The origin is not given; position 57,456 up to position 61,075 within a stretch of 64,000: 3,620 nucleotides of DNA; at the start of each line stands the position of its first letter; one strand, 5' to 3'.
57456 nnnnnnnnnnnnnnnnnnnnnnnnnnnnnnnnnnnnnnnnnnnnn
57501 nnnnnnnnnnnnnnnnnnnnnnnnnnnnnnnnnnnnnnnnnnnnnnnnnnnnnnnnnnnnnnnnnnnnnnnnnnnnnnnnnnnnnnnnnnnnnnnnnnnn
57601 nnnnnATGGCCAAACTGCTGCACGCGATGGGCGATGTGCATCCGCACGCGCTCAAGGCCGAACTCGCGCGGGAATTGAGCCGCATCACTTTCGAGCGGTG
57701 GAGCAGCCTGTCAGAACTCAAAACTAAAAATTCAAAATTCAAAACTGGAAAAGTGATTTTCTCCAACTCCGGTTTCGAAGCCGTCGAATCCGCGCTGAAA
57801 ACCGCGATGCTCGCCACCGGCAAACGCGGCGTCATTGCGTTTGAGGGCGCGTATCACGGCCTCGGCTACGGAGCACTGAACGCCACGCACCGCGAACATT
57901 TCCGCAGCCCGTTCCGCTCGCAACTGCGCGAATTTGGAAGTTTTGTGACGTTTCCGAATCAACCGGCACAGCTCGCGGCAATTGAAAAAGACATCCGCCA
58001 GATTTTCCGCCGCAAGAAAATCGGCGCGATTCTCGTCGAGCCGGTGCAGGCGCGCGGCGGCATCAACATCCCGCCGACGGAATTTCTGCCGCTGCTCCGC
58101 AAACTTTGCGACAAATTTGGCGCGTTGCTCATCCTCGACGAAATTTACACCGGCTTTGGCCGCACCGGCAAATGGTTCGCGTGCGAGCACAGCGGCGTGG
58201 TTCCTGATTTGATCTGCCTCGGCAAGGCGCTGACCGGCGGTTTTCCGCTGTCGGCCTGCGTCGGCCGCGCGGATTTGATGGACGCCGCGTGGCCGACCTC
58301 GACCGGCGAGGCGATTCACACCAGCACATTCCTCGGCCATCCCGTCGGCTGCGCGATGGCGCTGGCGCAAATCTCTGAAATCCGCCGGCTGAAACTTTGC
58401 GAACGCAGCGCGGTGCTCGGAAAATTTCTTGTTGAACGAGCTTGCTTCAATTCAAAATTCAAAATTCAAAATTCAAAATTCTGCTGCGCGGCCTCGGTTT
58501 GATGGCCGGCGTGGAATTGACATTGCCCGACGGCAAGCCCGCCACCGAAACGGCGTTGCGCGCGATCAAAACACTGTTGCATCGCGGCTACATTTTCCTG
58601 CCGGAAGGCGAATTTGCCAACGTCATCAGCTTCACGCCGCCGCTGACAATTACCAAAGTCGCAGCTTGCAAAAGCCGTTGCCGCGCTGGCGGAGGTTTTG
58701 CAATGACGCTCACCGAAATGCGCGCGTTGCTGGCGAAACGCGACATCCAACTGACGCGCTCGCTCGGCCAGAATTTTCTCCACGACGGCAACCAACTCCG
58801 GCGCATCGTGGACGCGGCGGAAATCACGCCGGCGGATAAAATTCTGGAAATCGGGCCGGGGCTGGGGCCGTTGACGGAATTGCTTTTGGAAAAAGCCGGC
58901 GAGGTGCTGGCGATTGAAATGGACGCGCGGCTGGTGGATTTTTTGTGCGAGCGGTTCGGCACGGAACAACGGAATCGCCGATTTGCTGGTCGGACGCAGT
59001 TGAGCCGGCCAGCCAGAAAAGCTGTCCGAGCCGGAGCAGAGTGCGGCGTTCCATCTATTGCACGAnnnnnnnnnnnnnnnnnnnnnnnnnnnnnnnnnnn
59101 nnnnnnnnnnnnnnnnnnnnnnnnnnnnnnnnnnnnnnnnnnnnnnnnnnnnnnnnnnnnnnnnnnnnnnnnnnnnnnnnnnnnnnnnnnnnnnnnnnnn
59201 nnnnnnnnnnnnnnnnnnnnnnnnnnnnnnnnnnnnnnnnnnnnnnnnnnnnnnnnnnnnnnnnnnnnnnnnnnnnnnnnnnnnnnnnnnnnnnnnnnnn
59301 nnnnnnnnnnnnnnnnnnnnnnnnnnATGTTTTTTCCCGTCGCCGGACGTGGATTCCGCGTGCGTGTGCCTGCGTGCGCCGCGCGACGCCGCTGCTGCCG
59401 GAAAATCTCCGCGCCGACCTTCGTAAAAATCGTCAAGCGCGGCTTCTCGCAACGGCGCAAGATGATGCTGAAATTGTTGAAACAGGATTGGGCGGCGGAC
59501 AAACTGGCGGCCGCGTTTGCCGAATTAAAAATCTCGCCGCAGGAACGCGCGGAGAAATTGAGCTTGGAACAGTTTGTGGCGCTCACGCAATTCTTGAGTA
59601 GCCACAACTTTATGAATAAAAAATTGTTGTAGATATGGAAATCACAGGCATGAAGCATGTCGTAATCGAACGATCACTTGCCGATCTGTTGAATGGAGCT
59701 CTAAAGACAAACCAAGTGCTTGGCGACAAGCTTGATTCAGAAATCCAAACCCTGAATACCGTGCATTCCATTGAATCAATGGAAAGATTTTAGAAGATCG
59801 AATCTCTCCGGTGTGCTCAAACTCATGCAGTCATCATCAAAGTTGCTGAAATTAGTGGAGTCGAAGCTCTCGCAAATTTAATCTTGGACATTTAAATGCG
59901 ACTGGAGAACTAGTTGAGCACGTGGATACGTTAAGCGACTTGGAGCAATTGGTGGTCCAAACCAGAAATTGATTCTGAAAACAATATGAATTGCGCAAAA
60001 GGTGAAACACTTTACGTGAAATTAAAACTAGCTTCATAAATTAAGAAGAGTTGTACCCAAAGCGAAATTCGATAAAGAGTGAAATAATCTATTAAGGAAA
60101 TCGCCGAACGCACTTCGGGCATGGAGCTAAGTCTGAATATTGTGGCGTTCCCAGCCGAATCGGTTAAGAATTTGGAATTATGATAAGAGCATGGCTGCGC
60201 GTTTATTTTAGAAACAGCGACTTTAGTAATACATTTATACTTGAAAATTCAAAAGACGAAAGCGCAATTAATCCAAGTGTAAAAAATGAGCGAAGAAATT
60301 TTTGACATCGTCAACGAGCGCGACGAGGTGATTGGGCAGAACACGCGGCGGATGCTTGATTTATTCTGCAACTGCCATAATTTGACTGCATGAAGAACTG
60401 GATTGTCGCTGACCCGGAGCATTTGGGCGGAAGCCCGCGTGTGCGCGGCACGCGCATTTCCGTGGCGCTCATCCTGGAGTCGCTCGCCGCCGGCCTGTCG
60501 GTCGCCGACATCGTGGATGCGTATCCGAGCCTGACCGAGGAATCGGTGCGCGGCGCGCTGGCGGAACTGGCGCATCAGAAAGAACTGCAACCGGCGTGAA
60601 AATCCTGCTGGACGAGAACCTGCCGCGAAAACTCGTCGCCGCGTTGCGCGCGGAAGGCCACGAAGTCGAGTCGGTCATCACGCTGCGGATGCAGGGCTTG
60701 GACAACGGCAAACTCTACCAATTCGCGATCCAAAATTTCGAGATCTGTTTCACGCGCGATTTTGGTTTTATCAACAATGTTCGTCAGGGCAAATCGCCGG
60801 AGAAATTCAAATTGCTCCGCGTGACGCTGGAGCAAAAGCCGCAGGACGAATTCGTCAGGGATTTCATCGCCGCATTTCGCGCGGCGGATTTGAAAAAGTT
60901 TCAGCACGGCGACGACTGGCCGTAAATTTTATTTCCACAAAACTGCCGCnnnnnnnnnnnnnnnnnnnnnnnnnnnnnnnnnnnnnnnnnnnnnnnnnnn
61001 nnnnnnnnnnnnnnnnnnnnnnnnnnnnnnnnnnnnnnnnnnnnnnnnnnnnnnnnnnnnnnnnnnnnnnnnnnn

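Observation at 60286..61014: A TA cassette is bracketed by a 65-bp duplication of the nudix 5' end, and the truncated copy acts as a coupled leader ORF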

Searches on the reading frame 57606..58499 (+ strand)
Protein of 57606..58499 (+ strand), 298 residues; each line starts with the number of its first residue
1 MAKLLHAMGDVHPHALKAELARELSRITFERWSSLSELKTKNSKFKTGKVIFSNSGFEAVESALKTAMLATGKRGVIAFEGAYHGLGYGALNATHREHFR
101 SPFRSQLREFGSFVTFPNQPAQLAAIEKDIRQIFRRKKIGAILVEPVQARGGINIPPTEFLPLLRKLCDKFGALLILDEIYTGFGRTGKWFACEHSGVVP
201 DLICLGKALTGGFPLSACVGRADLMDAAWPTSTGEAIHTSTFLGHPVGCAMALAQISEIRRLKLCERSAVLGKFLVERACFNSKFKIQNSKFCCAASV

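Call 40: search_protein_families(library=pfam, proteins=[window:57606-58499:+], max_evalue=0.001)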
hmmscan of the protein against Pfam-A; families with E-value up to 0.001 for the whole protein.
window:57606-58499:+ (298 aa): 2 families
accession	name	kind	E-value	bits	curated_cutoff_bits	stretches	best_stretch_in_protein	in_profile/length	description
PF00202.27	Aminotran_3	-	3.8e-64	217.3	30.5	1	42-278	80-325/403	Aminotransferase class-III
PF00155.27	Aminotran_1_2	-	6e-05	22.8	19.7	1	40-189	58-196/361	Aminotransferase class I and II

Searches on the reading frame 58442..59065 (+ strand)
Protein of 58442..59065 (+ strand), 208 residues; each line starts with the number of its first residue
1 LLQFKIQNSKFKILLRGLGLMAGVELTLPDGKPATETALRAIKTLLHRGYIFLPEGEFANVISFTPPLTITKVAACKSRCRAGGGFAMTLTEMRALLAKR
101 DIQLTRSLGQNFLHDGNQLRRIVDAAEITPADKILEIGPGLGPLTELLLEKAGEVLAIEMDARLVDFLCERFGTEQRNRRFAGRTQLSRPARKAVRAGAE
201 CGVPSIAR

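Call 6: search_protein_families(library=pfam, proteins=[window:58442-59065:+], max_evalue=0.01)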
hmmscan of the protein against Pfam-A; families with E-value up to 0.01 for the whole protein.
window:58442-59065:+ (208 aa): 3 families
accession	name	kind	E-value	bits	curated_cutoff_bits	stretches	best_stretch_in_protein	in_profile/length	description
PF00398.26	RrnaAD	-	4.2e-18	65.8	24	1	105-176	5-76/263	Ribosomal RNA adenine dimethylase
PF00202.27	Aminotran_3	-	0.00035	19.8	30.5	1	15-72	339-389/403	Aminotransferase class-III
PF05219.18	DREV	-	0.0078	15.8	26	0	93-167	52-131/265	DREV methyltransferase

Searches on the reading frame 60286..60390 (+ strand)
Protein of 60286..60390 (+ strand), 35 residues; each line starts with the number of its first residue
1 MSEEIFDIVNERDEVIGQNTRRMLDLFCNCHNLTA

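Call 6: search_protein_families(library=pfam, proteins=[window:60286-60390:+], max_evalue=0.01)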
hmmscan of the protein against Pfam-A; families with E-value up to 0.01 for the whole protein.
window:60286-60390:+ (35 aa): 0 families

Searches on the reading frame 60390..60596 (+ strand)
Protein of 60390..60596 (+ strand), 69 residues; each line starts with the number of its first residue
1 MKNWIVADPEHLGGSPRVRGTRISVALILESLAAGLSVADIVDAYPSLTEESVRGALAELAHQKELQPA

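Call 6: search_protein_families(library=pfam, proteins=[window:60390-60596:+], max_evalue=0.01)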
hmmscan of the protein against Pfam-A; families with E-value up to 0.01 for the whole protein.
window:60390-60596:+ (69 aa): 1 family
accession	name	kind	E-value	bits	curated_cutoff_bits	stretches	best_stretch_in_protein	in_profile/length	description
PF04255.20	DUF433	-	4e-20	71.8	23.6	1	5-58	1-54/56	Protein of unknown function (DUF433)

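Call 23: find_related_loci(query=window:60390-60596:+, collection=metagenome_contigs, flank=4000)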
Query window:60390-60596:+ (69 aa) in metagenome_contigs; peptide patterns used: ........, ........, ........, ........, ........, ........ (x = any residue, [..] = any of these).
600 stretches matched a pattern (row limit reached: there are more); 40 encode a relative of the query (tblastn E <= 1e-3); 40 distinct loci.
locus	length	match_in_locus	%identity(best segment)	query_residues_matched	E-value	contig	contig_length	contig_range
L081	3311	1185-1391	99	1-69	5e-42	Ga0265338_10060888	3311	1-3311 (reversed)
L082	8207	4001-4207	99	1-69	9e-42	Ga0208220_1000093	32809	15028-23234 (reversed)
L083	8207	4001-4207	97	1-69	3e-41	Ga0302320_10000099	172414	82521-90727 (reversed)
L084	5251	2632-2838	96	1-69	2e-40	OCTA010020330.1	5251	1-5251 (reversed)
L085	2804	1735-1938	97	1-68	2e-40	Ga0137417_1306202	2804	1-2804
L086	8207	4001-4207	94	1-69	3e-40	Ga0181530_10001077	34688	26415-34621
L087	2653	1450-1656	93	1-69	6e-40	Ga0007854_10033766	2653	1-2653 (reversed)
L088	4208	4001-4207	91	1-69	4e-40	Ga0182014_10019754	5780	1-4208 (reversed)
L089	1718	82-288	90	1-69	4e-39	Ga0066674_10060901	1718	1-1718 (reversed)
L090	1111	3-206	93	1-68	7e-40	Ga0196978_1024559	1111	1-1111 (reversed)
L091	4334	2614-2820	91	1-69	3e-38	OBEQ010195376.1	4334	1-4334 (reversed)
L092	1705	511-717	88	1-69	1e-37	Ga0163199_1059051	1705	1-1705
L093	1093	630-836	87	1-69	1e-38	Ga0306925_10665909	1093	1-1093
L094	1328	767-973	87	1-69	3e-38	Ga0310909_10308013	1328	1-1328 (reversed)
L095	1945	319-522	87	1-68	2e-37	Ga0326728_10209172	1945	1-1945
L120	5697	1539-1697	38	5-57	4e-7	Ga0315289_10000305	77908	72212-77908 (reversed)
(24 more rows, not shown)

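Call 35: search_protein_families(library=ncbifam, proteins=[window:60390-60596:+], max_evalue=0.01)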
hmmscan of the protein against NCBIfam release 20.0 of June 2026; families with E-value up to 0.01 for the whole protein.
window:60390-60596:+ (69 aa): 0 families

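Call 53: search_solved_structures(query=window:60390-60596:+, max_evalue=1)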
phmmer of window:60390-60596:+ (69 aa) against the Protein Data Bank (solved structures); distinct sequences matched with E-value up to 1: 4.
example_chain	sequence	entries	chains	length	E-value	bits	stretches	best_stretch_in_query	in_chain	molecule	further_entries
2ga1_A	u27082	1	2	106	0.038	17.7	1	3-56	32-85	Protein of unknown function DUF433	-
9wk1_D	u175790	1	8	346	0.63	13.9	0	25-62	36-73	DON 3-epimerase chain D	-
8jzc_A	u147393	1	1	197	0.89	13.4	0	37-69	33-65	Nitrate reductase molybdenum cofactor assembly chaperone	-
5af3_A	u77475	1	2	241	0.94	13.3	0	5-60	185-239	VAPBC49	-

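Call 70: search_protein_families(library=pfam, proteins=[L088:3630-3857:-, L088:3296-3622:-, L091:3506-3745:+, L091:3745-3912:+, L120:1512-1760:+, L120:1760-2107:+], max_evalue=0.01)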
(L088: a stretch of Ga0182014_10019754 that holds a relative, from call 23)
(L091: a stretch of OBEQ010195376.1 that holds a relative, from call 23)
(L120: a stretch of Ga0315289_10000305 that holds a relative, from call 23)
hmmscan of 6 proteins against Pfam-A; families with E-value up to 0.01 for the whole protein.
L088:3630-3857:- (76 aa): 1 family
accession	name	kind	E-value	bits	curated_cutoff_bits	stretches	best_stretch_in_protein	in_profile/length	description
PF04255.20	DUF433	-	2e-21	76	23.6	1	9-64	1-56/56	Protein of unknown function (DUF433)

L088:3296-3622:- (109 aa): 3 families
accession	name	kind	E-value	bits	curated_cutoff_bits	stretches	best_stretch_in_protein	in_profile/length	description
PF18480.7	DUF5615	-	4.3e-27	94.6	23.8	1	1-103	1-103/110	Domain of unknown function (DUF5615)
PF18478.7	PIN_10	-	1.6e-07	31.7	26.2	1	1-60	1-64/84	PIN like domain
PF01927.22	Mut7-C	-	0.0045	17.5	23.3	1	1-62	1-56/146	Mut7-C RNAse domain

L091:3506-3745:+ (80 aa): 3 families
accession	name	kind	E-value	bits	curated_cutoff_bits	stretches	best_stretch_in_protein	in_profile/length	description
PF21748.3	UPF0150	-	9.5e-05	22.7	27.3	1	10-47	10-49/64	UPF0150-like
PF15919.11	HicB_lk_antitox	-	0.00026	21.6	27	1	18-59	12-53/123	HicB_like antitoxin of bacterial toxin-antitoxin system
PF24113.1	DUF7387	-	0.0098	16.7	27.9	0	28-67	32-71/85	Family of unknown function (DUF7387)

L091:3745-3912:+ (56 aa): 1 family
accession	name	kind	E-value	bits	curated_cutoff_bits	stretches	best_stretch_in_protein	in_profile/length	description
PF07927.17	HicA_toxin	-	3e-10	40.5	27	1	1-53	4-58/58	HicA toxin of bacterial toxin-antitoxin,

L120:1512-1760:+ (83 aa): 1 family
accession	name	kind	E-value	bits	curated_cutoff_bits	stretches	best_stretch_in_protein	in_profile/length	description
PF04255.20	DUF433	-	1.5e-22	79.6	23.6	1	10-65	1-56/56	Protein of unknown function (DUF433)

L120:1760-2107:+ (116 aa): 3 families
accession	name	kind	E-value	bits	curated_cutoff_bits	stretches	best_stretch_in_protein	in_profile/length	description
PF18480.7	DUF5615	-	2.6e-17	63.1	23.8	1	1-106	1-108/110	Domain of unknown function (DUF5615)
PF01927.22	Mut7-C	-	5.2e-05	23.8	23.3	1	1-58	1-53/146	Mut7-C RNAse domain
PF18478.7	PIN_10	-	0.00055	20.4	26.2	1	1-58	1-63/84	PIN like domain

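Call 71: search_protein_families(library=pfam, proteins=[L084:2126-2488:+, L091:305-559:+, L091:469-870:+, L082:4595-5737:+, L088:2288-3241:-, L091:3885-4112:+, L086:4298-4537:+], max_evalue=0.01)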
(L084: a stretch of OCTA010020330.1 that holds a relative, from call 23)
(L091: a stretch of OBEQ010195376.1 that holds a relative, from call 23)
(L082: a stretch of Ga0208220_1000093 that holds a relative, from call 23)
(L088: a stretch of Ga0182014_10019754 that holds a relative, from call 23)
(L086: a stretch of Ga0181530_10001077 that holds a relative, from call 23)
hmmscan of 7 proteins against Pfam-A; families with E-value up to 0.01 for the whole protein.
L084:2126-2488:+ (121 aa): 2 families
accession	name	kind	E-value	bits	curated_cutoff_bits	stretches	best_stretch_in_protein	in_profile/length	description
PF01451.26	LMWPc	-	2.2e-08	34.8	23.2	1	15-49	1-42/144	Low molecular weight phosphotyrosine protein phosphatase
PF04722.18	Ssu72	-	0.0066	16.4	25.3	0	14-52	2-39/189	Ssu72-like protein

L091:305-559:+ (85 aa): 1 family
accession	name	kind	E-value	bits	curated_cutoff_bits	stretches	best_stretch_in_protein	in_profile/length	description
PF02604.26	PhdYeFM_antitox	-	4.1e-05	23.7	29.8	1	13-47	12-47/74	Antitoxin Phd_YefM, type II toxin-antitoxin system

L091:469-870:+ (134 aa): 2 families
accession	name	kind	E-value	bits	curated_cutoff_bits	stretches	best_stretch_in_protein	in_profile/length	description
PF01909.29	NTP_transf_2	-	1.8e-12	47.9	21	1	40-125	4-88/93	Nucleotidyltransferase domain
PF18765.7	Polbeta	-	1.4e-07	32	26.9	1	46-125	9-82/93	Polymerase beta, Nucleotidyltransferase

L082:4595-5737:+ (381 aa): 2 families
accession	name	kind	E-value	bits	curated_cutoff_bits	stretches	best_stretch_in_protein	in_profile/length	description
PF00899.27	ThiF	-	2.1e-85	286.1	28.1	1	11-247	1-238/238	ThiF family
PF00581.25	Rhodanese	-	3.7e-15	56.7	22.2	1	280-372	1-101/102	Rhodanese-like domain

L088:2288-3241:- (318 aa): 7 families
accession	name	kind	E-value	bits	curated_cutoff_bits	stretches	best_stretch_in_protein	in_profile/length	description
PF00005.33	ABC_tran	-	2.6e-30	106.2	25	1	23-166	2-137/137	ABC transporter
PF13304.12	AAA_21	-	1e-10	42.6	27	2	147-195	247-298/304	AAA domain, putative AbiEii toxin, Type IV TA system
PF02463.25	SMC_N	-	0.00025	21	40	0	35-211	27-213/220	RecF/RecN/SMC N terminal domain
PF13175.12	AAA_15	-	0.00043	20.4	32.1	0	37-59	28-50/374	AAA ATPase domain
PF13476.12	AAA_23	-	0.0005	21.2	27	1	23-56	11-43/201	AAA domain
PF13555.12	AAA_29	-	0.003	17.7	27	1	26-59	16-49/61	P-loop containing region of AAA domain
PF13732.12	DrrA1-3_C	-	0.0035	18.5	27.4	1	236-308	14-80/81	ATP-binding protein DrrA1-3-like, C-terminal domain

L091:3885-4112:+ (76 aa): 0 families

L086:4298-4537:+ (80 aa): 1 family
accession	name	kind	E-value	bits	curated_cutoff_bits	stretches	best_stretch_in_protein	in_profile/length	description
PF04014.23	MazE_antitoxin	-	4.2e-05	23.8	24.7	1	24-57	4-38/48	Antidote-toxin recognition MazE, bacterial antitoxin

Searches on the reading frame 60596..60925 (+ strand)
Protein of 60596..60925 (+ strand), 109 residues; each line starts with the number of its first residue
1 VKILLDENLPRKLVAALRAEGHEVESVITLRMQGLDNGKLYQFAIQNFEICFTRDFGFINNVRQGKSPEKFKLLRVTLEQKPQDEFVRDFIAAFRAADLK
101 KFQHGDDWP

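Call 6: search_protein_families(library=pfam, proteins=[window:60596-60922:+], max_evalue=0.01)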
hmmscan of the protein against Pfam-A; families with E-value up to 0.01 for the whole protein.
window:60596-60922:+ (109 aa): 2 families
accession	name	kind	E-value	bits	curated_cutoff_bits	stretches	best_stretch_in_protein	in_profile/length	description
PF18480.7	DUF5615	-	4.4e-14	52.7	23.8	1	1-92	1-93/110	Domain of unknown function (DUF5615)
PF18478.7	PIN_10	-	1.6e-05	25.4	26.2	1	1-37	1-41/84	PIN like domain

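Call 9: find_encoding_contigs(protein=window:60596-60925:+, flank=10000, max_places=10)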
Protein window:60596-60925:+ (109 aa): no gene with exactly this product is on record in the collection.

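Call 35: search_protein_families(library=ncbifam, proteins=[window:60596-60922:+], max_evalue=0.01)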
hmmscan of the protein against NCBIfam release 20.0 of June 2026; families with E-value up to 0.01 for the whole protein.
window:60596-60922:+ (109 aa): 0 families

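Call 52: search_solved_structures(query=window:60596-60922:+, max_evalue=1)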
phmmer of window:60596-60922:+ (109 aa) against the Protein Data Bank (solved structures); distinct sequences matched with E-value up to 1: 1.
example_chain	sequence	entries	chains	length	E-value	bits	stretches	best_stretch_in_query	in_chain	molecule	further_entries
5xum_A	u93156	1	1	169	0.35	14.2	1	50-88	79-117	Holo-[acyl-carrier-protein] synthase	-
